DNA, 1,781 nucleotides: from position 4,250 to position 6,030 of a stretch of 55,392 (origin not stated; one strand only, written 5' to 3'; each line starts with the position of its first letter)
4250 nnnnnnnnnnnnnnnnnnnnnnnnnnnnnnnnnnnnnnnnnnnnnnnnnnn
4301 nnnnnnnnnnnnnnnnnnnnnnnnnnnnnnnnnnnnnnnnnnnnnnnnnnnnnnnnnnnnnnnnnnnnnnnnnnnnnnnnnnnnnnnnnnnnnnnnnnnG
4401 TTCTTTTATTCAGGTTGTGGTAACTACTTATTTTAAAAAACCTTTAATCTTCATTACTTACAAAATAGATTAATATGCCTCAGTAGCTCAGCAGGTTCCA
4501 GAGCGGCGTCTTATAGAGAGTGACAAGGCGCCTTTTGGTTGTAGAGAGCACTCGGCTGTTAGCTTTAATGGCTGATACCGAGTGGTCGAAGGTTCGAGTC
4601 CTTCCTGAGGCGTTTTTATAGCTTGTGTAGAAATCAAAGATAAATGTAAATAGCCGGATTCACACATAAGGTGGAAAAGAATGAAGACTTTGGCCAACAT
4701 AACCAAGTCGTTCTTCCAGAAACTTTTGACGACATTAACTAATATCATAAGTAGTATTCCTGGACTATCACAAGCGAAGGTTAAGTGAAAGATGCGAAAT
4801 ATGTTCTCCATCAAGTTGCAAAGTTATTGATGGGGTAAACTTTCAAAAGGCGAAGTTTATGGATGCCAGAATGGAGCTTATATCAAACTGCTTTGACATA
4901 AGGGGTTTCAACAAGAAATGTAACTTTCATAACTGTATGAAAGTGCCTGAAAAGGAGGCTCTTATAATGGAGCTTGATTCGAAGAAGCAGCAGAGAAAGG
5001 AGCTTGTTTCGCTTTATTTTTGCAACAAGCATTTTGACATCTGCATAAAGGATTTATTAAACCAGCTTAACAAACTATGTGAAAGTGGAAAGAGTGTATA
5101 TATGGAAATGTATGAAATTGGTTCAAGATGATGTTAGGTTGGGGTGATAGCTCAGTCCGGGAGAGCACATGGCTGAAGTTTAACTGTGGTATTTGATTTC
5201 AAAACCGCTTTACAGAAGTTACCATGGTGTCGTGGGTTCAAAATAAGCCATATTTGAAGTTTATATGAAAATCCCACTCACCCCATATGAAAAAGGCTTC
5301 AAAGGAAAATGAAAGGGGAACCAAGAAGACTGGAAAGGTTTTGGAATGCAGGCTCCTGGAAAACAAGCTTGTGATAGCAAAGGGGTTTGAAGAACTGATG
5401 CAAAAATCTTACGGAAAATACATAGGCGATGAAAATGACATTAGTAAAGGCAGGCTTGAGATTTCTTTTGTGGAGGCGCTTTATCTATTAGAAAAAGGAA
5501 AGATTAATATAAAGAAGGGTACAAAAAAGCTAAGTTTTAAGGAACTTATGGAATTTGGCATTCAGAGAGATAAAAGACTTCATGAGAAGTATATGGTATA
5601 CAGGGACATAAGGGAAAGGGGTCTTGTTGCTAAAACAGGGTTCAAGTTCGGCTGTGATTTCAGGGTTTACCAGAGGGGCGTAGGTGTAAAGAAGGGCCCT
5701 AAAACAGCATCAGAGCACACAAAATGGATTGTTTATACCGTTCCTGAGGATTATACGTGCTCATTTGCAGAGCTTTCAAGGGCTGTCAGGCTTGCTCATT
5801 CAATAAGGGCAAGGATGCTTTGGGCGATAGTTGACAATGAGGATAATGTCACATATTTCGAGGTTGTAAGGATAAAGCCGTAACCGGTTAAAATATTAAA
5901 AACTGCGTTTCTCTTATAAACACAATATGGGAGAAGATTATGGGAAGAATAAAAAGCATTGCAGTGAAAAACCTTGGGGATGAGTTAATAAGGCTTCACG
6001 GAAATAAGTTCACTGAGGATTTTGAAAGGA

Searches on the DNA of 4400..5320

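Call 45: search_rna_families(source=window, start=4400, end=5320, threshold=evalue, max_evalue=1, show_alignments=3)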
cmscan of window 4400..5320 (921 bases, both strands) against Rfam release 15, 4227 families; matches with E-value up to 1: 2.
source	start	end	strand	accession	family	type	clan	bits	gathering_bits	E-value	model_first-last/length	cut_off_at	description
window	4530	4612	+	RF00005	tRNA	Gene; tRNA;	CL00001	20.8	29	0.15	1-71/71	no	tRNA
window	4568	4660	+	RF02553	YrlA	Gene; sRNA;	-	19.3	69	0.34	1-114/114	no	Y RNA-like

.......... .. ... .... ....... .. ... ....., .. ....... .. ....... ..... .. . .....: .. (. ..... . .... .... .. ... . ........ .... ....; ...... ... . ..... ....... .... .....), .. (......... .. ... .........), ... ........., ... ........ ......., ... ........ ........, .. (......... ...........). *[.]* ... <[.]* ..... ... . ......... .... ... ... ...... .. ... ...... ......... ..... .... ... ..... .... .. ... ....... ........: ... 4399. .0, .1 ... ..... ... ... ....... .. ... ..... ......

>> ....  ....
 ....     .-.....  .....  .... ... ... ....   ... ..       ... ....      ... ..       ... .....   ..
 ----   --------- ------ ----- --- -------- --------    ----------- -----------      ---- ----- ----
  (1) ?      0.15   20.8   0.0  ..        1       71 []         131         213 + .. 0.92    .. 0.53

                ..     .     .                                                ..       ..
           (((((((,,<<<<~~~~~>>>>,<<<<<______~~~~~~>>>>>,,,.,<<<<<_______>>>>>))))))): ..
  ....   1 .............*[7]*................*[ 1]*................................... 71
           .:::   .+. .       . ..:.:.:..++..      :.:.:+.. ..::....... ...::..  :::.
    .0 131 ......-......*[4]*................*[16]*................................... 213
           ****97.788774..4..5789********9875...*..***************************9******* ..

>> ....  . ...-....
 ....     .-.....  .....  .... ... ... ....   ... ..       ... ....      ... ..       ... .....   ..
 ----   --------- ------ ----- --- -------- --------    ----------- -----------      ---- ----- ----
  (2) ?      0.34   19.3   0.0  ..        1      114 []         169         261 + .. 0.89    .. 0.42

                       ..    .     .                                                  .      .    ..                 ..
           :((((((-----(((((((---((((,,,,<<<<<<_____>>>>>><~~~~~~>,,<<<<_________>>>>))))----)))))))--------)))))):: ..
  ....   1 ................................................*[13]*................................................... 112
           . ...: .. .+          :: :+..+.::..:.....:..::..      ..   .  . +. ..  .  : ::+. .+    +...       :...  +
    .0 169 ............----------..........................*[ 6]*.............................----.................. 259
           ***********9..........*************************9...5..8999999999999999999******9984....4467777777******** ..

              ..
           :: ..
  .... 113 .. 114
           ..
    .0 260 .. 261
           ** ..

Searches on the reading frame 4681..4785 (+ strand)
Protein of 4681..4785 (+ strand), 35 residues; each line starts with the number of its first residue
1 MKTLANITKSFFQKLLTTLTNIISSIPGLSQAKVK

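Call 62: search_protein_representatives(protein=window:4681-4785:+)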
Query: 35 residues. Proteins with E-value up to 0.001 (for the whole library): 3; up to 1e-10: 0; up to 1e-30: 0. The best 3 are listed.
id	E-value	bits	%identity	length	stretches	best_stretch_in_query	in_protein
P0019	3.6e-05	38.0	40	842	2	10-31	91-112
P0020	9.4e-05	36.7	44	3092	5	9-30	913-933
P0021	6.5e-04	34.3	38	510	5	6-33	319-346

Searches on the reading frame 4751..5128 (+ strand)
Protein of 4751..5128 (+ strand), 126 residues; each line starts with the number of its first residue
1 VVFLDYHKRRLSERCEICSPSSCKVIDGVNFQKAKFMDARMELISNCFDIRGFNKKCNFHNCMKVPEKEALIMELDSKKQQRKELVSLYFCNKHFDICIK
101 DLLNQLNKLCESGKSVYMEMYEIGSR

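Call 50: find_homologous_proteins(query=window:4751-5128:+, max_evalue=1)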
Query window:4751-5128:+ (126 aa): 13 proteins with E <= 1 among 14 candidates.
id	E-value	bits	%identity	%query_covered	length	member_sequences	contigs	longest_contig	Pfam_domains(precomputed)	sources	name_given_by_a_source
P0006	5.7e-53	196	100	71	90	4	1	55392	-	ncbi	ncbi:MAG: hypothetical protein QXN71_00370 [Candidatus Aenigmatarchaeota archaeon]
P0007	1.1e-44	169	85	71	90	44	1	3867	-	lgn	-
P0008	1.3e-42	162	81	68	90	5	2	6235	-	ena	-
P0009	2.0e-42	162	81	68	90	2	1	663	-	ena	-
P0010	3.9e-42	161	84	68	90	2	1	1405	-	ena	-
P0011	1.7e-41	159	83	68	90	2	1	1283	-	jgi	-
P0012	7.5e-41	157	84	65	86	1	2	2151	-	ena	-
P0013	9.0e-41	157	79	68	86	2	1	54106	-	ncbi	-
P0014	9.2e-41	157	77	68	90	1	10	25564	-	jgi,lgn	jgi:hypothetical protein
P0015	8.1e-40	153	78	71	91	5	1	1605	-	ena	-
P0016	5.0e-39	151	80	65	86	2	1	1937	-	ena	-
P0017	7.1e-39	150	79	71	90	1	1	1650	-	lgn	-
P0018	9.6e-35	137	85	57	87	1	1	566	-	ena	-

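Call 51: find_encoding_contigs(protein=P0013, flank=10000, max_places=3)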
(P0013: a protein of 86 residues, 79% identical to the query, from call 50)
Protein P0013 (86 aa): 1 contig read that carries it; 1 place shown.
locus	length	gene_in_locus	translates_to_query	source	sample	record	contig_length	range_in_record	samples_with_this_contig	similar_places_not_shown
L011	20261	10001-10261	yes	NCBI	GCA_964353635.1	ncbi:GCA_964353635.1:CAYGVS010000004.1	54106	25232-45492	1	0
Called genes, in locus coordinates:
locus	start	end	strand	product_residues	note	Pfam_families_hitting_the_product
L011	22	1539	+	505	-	PF01943:Polysacc_synt, PF01554:MatE, PF13440:Polysacc_synt_3, PF03023:MurJ (weak)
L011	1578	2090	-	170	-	-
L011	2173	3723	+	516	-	PF02310:B12-binding, PF04055:Radical_SAM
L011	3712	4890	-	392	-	PF13439:Glyco_transf_4, PF13579:Glyco_trans_4_4, PF00534:Glycos_transf_1, PF13692:Glyco_trans_1_4, PF26337:Gtf3_C (weak)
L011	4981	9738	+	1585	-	PF13385:Laminin_G_3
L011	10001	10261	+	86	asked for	-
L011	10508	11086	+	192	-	PF02778:tRNA_int_endo_N, PF01974:tRNA_int_endo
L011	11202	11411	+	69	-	PF00833:Ribosomal_S17e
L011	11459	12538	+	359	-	PF00571:CBS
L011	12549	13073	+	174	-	PF10502:Peptidase_S26 (weak)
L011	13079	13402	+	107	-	PF02150:Zn_ribbon_RPB9, PF24042:DUF7351, PF01096:Zn_ribbon_TFIIS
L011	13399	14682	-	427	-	PF02310:B12-binding, PF04055:Radical_SAM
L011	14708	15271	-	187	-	-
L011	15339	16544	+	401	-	PF07431:DUF1512, PF23542:DUF1512_C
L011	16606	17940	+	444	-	PF27218:MJ0043_C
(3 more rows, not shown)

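Call 52: find_encoding_contigs(protein=P0014, flank=10000, max_places=6)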
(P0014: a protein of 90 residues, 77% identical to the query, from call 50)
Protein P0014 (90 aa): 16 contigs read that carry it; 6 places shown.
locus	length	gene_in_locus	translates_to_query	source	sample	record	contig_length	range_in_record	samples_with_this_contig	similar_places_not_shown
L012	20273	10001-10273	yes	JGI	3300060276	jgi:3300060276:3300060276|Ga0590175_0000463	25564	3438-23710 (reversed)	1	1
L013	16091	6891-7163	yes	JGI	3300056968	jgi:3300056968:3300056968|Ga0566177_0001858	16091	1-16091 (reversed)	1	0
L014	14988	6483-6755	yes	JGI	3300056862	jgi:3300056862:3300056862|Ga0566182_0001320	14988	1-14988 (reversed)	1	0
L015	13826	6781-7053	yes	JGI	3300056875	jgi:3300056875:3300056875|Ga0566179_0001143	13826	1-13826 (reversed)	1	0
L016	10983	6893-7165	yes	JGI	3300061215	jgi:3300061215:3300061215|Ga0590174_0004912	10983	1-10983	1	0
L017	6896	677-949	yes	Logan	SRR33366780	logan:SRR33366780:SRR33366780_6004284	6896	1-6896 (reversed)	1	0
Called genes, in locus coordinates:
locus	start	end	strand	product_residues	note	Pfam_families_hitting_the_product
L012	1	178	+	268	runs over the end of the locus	PF13489:Methyltransf_23, PF05175:MTS (weak), PF08003:Methyltransf_9 (weak), PF06325:PrmA, PF13847:Methyltransf_31, PF08241:Methyltransf_11, PF08242:Methyltransf_12, PF13649:Methyltransf_25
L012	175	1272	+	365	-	PF13439:Glyco_transf_4, PF13477:Glyco_trans_4_2 (weak), PF13579:Glyco_trans_4_4, PF20706:GT4-conflict, PF00534:Glycos_transf_1, PF13692:Glyco_trans_1_4, PF13524:Glyco_trans_1_2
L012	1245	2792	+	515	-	PF01943:Polysacc_synt, PF01554:MatE (weak), PF13440:Polysacc_synt_3, PF03023:MurJ, PF01554:MatE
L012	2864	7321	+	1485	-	PF13385:Laminin_G_3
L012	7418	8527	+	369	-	PF02615:Ldh_2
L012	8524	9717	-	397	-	PF00155:Aminotran_1_2, PF01041:DegT_DnrJ_EryC1 (weak)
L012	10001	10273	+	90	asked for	-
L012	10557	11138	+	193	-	PF02778:tRNA_int_endo_N, PF01974:tRNA_int_endo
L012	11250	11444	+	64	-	PF00833:Ribosomal_S17e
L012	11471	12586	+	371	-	PF00571:CBS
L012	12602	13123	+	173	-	PF10502:Peptidase_S26 (weak)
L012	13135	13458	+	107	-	PF02150:Zn_ribbon_RPB9 (weak), PF24042:DUF7351, PF01096:Zn_ribbon_TFIIS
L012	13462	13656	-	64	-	-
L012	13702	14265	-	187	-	-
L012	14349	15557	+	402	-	PF07431:DUF1512, PF23542:DUF1512_C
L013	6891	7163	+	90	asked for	-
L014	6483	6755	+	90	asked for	-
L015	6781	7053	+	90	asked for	-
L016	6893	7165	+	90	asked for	-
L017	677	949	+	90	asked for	-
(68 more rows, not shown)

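Call 69: find_encoding_contigs(protein=P0007, flank=4000, max_places=4)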
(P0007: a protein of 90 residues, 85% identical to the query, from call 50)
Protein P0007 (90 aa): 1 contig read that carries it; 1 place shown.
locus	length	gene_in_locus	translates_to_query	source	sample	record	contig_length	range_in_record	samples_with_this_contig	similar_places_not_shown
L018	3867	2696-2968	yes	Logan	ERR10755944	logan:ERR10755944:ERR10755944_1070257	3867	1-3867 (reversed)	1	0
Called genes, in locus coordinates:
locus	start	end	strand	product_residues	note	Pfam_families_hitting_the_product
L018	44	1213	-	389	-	PF13173:AAA_14, PF13635:DUF4143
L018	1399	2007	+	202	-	PF01909:NTP_transf_2, PF18765:Polbeta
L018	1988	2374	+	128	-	PF05168:HEPN (weak)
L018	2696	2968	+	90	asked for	-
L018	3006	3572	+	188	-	PF13489:Methyltransf_23, PF13847:Methyltransf_31, PF08241:Methyltransf_11, PF08242:Methyltransf_12 (weak), PF13649:Methyltransf_25 (weak)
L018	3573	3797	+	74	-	-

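Call 90: search_protein_families(library=pfam, proteins=[P0006], max_evalue=0.1)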
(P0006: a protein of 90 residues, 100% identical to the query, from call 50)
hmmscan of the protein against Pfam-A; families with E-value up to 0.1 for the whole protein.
P0006 (90 aa): 0 families

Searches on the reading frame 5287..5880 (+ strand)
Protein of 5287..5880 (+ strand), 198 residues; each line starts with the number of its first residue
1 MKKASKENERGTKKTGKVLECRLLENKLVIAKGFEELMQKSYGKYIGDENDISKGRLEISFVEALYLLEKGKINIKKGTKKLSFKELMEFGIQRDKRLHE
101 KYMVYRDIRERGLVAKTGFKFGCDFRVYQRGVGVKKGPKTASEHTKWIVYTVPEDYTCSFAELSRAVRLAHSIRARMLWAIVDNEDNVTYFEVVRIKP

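Call 98: search_solved_structures(query=window:5287-5880:+, max_evalue=0.001, show_alignments=4)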
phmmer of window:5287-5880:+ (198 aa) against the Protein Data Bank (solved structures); distinct sequences matched with E-value up to 0.001: 16.
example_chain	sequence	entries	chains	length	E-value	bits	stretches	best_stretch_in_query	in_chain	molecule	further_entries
5x89_A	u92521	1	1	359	3.7e-34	121.3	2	20-186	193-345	EndA-like protein,tRNA-splicing endonuclease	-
1a79_A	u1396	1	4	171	3.8e-32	114.7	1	52-198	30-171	TRNA ENDONUCLEASE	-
3iey_A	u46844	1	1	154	3.5e-29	105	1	57-195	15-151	tRNA-splicing endonuclease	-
4fz2_A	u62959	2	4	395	3.9e-29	104.9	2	41-181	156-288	tRNA intron endonuclease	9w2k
3p1y_A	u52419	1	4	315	2.7e-21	79.3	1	23-183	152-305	tRNA-splicing endonuclease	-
1r0v_A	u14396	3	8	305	2.5e-20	76.2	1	41-183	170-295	tRNA-intron endonuclease | Putative tRNA-intron endonuclease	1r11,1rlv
2gjw_A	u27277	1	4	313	2.5e-20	76.2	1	41-183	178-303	tRNA-splicing endonuclease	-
3p1z_B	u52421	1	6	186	2.7e-19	72.8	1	54-192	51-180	tRNA-splicing endonuclease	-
2cv8_A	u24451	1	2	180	5.2e-19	71.9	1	41-184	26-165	tRNA-splicing endonuclease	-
3ajv_B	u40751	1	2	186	6.1e-19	71.7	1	54-192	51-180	tRNA-splicing endonuclease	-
2zyz_B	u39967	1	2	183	1.7e-15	60.4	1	41-180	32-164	tRNA-splicing endonuclease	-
2ohc_A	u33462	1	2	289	3e-10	43.3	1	101-197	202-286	tRNA-splicing endonuclease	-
2ohe_A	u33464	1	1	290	3e-10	43.3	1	101-197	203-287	tRNA-splicing endonuclease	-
3iey_B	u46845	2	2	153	4.2e-06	29.8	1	57-196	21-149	NEQ261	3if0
6z9u_A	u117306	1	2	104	0.00055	22.9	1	99-190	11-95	tRNA-splicing endonuclease subunit Sen34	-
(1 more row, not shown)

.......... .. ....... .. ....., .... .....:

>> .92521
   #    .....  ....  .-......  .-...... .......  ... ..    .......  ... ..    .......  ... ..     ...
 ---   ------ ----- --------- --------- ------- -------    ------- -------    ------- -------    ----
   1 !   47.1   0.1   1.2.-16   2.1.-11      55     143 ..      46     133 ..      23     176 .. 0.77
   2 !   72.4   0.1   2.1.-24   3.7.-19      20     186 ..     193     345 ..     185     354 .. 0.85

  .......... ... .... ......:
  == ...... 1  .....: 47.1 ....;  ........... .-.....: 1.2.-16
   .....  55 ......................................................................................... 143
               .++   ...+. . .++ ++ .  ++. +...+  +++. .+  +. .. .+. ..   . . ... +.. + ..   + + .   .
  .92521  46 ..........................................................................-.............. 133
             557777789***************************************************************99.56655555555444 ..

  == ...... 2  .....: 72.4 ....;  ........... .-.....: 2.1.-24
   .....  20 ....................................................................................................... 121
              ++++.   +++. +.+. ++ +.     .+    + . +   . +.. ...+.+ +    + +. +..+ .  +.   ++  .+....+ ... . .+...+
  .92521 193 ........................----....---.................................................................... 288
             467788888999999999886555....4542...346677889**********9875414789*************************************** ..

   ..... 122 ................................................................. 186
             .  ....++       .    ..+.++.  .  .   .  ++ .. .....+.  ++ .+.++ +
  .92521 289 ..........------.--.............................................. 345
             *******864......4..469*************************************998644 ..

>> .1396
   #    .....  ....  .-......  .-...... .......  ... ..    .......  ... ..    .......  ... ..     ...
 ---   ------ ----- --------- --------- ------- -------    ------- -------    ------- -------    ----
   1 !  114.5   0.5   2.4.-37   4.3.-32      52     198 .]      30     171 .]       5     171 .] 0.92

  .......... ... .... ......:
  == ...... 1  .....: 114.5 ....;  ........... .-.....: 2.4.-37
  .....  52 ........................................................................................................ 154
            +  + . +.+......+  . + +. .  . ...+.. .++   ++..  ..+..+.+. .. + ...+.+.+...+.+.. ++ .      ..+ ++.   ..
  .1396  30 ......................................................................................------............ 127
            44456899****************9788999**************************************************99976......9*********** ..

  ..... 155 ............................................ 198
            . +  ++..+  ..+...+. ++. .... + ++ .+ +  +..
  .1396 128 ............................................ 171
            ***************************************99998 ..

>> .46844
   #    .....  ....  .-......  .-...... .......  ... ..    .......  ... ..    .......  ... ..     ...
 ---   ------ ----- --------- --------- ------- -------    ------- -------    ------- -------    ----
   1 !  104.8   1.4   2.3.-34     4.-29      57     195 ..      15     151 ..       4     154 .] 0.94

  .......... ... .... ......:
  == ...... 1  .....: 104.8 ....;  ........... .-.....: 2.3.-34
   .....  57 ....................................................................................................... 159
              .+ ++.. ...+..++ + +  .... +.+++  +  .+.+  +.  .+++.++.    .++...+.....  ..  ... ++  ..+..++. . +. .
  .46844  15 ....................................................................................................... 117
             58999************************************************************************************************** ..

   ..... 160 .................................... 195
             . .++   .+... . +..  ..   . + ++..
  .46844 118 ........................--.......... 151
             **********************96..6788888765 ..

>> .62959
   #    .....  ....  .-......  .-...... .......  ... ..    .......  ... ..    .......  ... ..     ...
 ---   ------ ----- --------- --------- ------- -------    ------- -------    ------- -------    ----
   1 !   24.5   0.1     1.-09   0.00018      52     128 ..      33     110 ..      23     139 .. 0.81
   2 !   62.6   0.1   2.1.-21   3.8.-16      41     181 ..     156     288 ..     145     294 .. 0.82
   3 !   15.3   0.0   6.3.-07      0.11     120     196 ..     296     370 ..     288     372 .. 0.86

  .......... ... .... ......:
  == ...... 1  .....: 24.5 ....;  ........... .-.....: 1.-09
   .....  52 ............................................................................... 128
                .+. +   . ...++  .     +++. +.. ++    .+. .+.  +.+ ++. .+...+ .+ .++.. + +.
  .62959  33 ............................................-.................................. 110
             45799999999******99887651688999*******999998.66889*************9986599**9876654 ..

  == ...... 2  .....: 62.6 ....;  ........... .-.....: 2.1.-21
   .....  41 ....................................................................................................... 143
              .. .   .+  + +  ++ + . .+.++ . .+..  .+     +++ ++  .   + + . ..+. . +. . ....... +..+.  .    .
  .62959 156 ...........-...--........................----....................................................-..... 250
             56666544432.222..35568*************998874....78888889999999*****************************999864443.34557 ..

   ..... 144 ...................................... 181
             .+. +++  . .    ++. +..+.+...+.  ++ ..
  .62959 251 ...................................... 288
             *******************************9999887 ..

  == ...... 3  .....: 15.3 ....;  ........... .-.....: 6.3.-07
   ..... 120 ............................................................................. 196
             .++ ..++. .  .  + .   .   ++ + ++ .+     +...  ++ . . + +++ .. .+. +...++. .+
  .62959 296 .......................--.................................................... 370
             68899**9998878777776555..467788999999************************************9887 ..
